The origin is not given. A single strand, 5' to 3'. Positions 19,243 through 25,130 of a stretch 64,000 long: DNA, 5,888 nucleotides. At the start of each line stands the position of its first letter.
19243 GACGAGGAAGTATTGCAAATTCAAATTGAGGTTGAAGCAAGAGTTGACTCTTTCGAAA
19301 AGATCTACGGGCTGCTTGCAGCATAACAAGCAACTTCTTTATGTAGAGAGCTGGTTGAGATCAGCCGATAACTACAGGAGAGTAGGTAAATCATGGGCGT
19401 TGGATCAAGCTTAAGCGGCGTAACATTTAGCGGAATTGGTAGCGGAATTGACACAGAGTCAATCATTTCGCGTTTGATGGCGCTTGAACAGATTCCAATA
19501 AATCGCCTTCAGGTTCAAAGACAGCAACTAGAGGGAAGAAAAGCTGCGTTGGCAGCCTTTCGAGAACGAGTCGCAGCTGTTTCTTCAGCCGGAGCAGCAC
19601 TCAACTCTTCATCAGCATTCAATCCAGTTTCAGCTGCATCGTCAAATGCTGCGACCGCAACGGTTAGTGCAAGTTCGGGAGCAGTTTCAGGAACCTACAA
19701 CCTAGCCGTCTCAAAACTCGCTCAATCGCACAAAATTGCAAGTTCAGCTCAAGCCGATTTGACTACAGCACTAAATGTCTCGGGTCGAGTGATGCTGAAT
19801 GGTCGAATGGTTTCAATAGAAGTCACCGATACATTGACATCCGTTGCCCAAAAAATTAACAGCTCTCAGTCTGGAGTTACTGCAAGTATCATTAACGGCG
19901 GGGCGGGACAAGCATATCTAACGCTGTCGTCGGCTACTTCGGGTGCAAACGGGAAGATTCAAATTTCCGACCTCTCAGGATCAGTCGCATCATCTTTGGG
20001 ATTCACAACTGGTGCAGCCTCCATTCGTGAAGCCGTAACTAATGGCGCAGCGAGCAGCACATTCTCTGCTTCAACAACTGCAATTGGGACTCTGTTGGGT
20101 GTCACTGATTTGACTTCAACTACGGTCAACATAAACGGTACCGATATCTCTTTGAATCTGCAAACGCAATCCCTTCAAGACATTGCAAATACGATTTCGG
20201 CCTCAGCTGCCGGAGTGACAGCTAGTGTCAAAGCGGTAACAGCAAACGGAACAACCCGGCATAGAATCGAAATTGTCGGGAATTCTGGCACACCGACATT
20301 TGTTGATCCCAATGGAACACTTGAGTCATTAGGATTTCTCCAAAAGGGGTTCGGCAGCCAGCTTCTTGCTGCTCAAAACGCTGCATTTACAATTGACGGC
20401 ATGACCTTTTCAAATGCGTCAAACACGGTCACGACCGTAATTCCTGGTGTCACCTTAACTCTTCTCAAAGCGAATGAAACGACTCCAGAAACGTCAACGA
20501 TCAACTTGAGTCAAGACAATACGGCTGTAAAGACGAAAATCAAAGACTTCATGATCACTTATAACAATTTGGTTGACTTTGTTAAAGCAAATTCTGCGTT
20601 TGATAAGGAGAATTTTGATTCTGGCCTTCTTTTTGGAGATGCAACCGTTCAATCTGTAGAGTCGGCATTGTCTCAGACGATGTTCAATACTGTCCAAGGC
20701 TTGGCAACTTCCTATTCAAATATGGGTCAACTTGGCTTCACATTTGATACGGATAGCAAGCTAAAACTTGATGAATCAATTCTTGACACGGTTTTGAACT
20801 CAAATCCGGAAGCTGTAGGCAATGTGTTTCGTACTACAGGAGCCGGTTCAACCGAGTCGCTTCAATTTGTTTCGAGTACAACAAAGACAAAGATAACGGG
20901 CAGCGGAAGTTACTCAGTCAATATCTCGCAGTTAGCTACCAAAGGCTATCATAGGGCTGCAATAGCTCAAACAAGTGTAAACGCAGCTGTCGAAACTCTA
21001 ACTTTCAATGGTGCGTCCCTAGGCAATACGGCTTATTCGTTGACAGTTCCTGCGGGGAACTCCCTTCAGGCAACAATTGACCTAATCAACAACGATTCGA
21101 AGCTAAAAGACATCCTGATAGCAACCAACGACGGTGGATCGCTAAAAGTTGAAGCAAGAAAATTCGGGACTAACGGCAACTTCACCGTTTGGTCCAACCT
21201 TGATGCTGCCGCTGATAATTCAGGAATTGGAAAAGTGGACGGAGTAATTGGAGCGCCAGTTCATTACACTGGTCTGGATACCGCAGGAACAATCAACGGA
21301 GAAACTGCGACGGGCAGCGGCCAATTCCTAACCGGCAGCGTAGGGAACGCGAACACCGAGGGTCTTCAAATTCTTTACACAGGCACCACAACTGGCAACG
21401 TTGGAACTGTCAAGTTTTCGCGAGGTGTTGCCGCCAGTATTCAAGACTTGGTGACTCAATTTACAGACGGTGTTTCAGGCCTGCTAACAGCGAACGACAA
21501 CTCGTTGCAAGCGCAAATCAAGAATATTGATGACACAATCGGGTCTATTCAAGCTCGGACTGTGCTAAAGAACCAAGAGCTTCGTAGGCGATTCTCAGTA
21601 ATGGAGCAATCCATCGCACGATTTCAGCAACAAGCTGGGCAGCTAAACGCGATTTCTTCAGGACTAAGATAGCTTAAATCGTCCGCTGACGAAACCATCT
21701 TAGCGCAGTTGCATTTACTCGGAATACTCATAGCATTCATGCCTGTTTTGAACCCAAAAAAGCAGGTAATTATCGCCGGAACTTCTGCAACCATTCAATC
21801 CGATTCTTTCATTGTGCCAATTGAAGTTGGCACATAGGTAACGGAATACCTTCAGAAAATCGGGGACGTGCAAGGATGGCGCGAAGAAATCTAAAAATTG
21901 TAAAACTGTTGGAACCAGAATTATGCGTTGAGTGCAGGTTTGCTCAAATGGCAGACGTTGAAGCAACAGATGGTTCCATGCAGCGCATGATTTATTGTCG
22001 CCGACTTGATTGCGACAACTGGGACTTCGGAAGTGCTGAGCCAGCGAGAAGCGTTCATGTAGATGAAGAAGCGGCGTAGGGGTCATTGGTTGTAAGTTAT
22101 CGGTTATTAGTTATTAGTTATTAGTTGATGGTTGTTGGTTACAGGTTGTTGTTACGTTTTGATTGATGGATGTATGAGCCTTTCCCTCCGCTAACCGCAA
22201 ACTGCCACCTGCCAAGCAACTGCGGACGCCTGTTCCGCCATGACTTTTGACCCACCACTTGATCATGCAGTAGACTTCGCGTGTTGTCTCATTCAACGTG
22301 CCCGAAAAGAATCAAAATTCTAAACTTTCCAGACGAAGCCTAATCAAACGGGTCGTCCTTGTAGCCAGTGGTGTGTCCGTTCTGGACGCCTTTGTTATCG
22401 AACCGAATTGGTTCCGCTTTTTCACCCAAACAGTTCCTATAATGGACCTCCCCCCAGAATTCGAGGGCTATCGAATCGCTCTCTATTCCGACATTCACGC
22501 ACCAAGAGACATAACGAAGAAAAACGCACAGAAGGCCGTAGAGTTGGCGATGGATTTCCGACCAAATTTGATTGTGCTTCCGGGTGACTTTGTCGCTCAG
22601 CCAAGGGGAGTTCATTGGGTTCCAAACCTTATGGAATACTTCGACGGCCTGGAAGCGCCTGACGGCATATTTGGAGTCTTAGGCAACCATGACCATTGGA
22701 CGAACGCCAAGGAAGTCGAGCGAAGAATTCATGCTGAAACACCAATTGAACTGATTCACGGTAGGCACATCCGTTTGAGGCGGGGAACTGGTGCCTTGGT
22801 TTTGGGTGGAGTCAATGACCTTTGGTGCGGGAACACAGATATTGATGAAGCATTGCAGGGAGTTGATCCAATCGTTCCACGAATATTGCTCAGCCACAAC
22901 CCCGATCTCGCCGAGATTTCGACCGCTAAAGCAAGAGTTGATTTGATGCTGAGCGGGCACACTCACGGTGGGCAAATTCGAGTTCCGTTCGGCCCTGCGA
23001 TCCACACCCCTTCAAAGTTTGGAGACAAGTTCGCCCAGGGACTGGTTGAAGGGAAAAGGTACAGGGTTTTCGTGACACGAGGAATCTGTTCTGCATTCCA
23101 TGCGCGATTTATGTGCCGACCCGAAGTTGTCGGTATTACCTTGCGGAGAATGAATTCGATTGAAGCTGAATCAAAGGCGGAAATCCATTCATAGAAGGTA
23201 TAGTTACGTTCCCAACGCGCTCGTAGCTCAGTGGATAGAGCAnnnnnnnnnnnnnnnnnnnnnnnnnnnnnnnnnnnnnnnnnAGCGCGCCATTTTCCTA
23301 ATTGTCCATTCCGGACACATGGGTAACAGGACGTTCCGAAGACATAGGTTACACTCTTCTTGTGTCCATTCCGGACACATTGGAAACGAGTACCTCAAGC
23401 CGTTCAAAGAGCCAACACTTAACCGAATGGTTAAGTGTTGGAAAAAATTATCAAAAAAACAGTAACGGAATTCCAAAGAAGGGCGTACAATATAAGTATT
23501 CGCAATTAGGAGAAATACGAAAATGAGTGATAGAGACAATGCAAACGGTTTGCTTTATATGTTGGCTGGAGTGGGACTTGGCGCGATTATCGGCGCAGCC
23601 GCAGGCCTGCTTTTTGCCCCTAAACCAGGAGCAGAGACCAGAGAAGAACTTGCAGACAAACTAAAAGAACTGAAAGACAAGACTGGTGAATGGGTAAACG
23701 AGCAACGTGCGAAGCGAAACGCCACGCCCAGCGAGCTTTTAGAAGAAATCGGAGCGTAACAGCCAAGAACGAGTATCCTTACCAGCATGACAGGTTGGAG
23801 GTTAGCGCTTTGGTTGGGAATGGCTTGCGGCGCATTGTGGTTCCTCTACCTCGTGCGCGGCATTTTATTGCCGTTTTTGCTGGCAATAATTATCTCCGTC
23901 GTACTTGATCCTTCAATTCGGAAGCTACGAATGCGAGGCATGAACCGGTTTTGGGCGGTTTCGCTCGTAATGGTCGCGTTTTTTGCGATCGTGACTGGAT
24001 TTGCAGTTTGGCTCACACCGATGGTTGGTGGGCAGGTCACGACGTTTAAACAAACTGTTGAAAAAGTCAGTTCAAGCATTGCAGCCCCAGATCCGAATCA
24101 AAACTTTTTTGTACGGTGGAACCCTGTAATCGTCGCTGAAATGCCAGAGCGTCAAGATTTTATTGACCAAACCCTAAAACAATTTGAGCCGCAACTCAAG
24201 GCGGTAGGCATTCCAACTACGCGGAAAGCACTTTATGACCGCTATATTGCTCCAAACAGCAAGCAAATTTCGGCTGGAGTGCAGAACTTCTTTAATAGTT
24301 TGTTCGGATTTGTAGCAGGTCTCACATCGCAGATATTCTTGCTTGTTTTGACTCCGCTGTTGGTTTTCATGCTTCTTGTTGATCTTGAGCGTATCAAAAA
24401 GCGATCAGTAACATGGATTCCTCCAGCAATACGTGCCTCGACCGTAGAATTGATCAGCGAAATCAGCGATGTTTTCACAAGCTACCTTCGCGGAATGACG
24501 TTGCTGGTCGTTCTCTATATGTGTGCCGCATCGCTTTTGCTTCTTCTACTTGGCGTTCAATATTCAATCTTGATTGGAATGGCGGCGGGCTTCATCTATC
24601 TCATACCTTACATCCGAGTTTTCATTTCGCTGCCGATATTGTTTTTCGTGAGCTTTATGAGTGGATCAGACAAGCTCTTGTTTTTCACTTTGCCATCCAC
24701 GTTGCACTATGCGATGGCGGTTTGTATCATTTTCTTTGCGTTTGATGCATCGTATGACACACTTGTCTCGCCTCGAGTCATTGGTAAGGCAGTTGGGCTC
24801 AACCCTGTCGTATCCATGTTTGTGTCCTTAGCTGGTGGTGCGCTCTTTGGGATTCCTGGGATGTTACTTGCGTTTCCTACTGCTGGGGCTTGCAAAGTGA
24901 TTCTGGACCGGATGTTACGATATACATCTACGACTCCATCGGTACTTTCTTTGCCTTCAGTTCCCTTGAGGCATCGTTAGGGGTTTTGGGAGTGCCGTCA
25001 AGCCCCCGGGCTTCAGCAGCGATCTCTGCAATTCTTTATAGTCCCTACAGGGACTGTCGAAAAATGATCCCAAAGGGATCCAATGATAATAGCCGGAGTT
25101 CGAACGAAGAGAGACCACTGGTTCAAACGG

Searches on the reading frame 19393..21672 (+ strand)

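Call 14: search_protein_families(library=pfam, proteins=[window:19393-21672:+], max_evalue=0.001)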
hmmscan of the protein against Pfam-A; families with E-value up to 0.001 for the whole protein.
window:19393-21672:+ (759 aa): 2 families
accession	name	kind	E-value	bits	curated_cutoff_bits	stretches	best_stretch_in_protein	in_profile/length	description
PF07195.17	FliD_C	-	5.2e-42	144.3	25.4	2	327-495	1-172/236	Flagellar hook-associated protein 2 C-terminus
PF02465.23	FliD_N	-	1.2e-22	80.8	24.8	1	17-113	1-97/97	Flagellar hook-associated protein 2 N-terminus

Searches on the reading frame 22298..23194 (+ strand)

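Call 71: search_protein_families(library=pfam, proteins=[window:22298-23194:+], max_evalue=0.001)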
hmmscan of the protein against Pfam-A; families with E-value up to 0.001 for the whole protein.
window:22298-23194:+ (298 aa): 2 families
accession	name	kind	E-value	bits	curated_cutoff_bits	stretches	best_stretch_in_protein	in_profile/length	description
PF00149.33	Metallophos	-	2e-09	38.6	21.5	1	59-224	2-190/191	Calcineurin-like phosphoesterase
PF12850.12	Metallophos_2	-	9.6e-07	29.4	27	1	59-227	2-121/154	Calcineurin-like phosphoesterase superfamily domain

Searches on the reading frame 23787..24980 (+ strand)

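Call 71: search_protein_families(library=pfam, proteins=[window:23787-24980:+], max_evalue=0.001)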
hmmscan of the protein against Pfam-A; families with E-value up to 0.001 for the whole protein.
window:23787-24980:+ (397 aa): 1 family
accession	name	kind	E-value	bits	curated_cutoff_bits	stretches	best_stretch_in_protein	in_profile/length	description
PF01594.21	AI-2E_transport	-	3.8e-46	158.2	34.3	1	4-376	2-326/327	AI-2E family transporter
